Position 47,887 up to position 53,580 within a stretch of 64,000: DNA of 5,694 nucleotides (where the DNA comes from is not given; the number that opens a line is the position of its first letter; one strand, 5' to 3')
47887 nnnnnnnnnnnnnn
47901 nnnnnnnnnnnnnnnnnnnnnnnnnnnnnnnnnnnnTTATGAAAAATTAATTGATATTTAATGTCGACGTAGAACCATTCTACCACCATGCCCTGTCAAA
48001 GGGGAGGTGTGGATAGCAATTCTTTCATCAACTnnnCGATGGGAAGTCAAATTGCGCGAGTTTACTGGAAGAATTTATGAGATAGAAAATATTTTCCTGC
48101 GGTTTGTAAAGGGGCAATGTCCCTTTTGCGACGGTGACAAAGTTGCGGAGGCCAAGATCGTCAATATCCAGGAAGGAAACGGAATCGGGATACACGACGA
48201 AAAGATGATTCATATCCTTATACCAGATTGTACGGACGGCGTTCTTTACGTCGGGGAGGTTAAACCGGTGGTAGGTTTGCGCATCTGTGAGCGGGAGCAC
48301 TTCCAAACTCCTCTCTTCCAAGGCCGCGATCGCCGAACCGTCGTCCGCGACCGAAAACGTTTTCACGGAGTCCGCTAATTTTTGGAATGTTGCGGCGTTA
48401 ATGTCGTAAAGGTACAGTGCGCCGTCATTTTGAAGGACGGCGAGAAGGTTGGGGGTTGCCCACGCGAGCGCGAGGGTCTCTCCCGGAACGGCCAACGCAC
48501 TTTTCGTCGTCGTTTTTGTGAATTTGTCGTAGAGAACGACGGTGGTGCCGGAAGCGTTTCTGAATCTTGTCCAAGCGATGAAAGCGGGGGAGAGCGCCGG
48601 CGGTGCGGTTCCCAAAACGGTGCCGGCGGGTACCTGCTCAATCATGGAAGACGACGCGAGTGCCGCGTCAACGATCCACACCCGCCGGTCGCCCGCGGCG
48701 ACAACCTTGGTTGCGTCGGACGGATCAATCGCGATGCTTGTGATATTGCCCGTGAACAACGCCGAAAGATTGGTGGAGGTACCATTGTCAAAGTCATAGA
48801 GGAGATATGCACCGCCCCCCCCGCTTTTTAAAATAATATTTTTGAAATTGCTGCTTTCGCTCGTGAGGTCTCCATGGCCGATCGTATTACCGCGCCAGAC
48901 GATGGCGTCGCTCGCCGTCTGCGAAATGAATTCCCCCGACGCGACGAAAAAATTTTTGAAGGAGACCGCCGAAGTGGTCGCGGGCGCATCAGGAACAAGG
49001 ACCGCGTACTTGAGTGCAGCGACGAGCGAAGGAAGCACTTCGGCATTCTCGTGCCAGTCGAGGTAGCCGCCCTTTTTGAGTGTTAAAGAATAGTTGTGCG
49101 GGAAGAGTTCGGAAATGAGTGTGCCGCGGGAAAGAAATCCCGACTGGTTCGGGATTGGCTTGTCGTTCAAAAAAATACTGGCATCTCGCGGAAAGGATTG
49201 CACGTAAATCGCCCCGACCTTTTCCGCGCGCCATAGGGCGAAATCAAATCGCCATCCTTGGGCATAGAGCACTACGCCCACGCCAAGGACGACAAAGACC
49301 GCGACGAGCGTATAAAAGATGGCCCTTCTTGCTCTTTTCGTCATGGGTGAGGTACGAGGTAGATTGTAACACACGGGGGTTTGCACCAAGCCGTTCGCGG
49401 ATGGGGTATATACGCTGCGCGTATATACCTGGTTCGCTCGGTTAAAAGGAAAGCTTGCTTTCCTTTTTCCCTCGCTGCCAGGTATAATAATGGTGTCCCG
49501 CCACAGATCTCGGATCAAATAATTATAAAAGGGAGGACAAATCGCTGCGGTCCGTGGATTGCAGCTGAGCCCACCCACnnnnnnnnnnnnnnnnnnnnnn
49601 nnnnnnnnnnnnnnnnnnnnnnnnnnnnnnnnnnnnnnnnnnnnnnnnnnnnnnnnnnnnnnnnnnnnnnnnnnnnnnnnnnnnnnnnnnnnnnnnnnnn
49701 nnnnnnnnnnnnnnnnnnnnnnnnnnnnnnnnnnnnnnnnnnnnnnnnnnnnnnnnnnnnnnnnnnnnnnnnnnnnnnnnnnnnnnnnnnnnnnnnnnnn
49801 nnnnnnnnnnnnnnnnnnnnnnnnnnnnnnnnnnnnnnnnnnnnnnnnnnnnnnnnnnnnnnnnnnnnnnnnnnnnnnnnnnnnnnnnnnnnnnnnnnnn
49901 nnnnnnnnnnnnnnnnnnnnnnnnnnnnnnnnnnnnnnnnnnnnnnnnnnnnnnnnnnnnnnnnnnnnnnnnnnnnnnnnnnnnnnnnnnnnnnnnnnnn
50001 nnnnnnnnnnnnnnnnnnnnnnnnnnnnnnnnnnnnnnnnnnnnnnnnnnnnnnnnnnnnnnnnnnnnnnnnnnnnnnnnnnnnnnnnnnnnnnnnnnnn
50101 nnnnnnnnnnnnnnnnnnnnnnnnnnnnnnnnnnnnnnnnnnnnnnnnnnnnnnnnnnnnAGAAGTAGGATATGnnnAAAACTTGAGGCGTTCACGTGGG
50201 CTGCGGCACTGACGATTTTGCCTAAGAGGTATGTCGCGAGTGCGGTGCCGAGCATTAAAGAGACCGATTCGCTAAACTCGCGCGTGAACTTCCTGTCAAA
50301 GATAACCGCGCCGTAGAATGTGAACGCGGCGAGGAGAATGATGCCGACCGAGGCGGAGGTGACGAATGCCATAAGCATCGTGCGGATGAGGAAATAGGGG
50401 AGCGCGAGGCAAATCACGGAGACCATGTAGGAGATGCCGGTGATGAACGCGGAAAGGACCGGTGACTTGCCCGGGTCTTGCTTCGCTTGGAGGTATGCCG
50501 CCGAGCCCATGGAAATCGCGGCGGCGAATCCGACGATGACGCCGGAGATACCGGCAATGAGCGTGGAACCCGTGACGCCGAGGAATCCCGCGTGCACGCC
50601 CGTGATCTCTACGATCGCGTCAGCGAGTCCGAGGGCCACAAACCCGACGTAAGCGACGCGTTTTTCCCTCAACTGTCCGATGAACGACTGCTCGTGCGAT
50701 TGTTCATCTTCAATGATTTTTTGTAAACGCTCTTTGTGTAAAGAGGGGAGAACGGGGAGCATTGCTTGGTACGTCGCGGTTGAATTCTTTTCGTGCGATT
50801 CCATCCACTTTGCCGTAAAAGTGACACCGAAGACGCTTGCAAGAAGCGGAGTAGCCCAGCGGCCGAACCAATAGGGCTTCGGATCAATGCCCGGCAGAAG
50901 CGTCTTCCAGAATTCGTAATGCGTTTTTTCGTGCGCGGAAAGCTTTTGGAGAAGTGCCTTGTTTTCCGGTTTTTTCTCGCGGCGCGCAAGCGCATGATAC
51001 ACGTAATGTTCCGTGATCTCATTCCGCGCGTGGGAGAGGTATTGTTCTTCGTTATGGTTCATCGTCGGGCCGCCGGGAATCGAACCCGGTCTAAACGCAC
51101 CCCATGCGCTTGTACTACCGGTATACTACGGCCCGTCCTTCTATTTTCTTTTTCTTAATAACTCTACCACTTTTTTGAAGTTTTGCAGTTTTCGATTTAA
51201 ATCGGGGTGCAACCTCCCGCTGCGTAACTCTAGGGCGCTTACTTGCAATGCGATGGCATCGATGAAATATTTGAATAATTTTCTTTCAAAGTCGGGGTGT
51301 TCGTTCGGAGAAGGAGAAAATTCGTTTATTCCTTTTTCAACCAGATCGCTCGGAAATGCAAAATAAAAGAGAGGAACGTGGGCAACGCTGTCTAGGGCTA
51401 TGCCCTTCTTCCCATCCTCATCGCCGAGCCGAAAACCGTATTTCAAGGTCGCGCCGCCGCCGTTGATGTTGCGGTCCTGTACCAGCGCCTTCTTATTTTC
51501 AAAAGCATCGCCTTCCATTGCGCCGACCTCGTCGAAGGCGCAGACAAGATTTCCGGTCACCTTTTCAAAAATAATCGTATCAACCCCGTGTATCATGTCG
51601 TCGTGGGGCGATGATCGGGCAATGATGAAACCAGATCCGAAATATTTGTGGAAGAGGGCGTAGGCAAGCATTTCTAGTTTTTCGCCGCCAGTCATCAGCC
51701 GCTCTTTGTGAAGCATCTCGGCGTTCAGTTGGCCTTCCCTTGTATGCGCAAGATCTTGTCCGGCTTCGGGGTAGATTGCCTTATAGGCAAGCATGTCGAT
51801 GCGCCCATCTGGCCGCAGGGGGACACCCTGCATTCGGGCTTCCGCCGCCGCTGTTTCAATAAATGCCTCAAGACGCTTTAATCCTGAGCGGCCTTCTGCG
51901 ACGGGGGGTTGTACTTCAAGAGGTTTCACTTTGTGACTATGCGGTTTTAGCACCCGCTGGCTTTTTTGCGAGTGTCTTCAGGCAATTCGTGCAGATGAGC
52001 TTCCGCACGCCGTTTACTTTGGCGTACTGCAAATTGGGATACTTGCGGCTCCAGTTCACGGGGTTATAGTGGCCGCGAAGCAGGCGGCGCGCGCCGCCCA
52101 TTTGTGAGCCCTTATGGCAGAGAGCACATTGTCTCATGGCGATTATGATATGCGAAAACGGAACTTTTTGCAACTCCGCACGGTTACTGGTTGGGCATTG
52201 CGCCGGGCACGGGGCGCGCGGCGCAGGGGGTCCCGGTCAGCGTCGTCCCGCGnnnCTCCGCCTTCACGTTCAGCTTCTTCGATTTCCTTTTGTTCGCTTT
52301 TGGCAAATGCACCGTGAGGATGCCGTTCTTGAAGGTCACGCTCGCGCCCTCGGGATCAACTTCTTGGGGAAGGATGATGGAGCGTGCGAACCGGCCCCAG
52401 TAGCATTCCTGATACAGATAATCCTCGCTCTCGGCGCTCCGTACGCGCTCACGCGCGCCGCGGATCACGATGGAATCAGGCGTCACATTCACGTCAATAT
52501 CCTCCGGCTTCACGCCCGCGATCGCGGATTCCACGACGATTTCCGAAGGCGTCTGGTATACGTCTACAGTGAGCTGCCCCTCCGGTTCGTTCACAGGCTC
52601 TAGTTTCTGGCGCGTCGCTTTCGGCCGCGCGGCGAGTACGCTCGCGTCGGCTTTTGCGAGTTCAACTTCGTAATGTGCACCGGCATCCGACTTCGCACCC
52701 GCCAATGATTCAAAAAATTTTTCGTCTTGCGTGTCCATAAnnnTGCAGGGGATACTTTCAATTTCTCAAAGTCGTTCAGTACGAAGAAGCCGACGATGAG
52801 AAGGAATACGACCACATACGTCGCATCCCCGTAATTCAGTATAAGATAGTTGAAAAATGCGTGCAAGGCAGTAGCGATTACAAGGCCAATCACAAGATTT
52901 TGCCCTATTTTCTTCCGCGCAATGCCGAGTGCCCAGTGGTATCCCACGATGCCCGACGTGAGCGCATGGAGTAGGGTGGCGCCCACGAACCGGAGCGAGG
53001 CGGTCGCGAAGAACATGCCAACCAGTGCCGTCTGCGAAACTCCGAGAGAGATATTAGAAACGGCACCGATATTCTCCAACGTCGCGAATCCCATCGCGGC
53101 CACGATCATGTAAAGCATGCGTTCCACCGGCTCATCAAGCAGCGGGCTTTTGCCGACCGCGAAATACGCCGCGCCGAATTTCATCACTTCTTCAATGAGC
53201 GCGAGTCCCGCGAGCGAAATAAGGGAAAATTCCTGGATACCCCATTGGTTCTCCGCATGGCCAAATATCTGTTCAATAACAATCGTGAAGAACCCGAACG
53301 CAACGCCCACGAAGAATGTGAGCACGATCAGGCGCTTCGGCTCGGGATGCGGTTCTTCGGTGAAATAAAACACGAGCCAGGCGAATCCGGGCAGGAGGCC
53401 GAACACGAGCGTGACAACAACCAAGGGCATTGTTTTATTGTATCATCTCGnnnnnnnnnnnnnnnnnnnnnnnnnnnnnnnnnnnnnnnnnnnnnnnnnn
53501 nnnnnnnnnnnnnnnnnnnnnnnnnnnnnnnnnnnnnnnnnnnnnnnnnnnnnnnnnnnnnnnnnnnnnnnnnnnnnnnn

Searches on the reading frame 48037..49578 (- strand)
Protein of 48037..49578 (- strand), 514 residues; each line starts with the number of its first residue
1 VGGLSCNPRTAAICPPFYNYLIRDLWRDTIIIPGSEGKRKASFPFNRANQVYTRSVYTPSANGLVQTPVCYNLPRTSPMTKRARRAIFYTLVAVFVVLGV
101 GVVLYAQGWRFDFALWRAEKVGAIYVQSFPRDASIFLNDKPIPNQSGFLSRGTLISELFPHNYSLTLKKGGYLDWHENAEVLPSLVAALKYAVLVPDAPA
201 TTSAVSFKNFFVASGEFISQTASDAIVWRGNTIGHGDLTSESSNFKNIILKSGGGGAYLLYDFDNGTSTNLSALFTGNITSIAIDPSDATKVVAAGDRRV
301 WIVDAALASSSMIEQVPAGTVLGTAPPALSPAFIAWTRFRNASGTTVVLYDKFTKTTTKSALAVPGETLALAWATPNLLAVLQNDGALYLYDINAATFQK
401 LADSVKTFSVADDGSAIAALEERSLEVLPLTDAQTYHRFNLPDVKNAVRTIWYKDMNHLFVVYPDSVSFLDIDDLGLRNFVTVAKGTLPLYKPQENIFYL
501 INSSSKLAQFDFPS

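Call 43: search_protein_families(library=pfam, max_evalue=0.00001, proteins=[window:48037-49578:-])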
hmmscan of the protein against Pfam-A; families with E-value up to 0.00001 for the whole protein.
window:48037-49578:- (514 aa): 1 family
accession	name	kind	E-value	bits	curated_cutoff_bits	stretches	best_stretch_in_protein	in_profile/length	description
PF16755.11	Beta-prop_NUP159_NUP214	-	8.5e-06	25.7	29.6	0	347-471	85-225/366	NUP159/214 beta propeller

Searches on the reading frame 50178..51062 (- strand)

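Call 43: search_protein_families(library=pfam, max_evalue=0.00001, proteins=[window:50178-51062:-])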
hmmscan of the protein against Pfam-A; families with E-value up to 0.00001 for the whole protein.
window:50178-51062:- (295 aa): 1 family
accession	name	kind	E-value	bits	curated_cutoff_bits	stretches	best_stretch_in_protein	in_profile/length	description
PF01988.24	VIT1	-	1.4e-08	35.2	28.1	1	197-282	130-214/214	VIT family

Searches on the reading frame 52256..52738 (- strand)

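Call 43: search_protein_families(library=pfam, max_evalue=0.00001, proteins=[window:52256-52738:-])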
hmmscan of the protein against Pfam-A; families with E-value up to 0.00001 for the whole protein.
window:52256-52738:- (161 aa): 1 family
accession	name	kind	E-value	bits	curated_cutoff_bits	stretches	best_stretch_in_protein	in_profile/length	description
PF00011.27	HSP20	-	2.8e-18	66.3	20.8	1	61-155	3-98/102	Hsp20/alpha crystallin family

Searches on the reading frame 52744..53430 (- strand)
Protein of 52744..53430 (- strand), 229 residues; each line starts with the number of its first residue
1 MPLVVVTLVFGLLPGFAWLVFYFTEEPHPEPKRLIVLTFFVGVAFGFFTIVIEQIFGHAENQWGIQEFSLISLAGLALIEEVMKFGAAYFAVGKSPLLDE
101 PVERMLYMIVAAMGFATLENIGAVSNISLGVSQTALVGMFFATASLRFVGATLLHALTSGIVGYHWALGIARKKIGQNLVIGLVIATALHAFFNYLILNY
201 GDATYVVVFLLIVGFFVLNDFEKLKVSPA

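Call 43: search_protein_families(library=pfam, max_evalue=0.00001, proteins=[window:52744-53430:-])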
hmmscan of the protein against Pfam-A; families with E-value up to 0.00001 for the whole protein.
window:52744-53430:- (229 aa): 1 family
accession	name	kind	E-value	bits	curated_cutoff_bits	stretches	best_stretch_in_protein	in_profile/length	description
PF13367.11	PrsW-protease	-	6.9e-21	75.1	23.5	1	30-213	1-193/196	PrsW family intramembrane metalloprotease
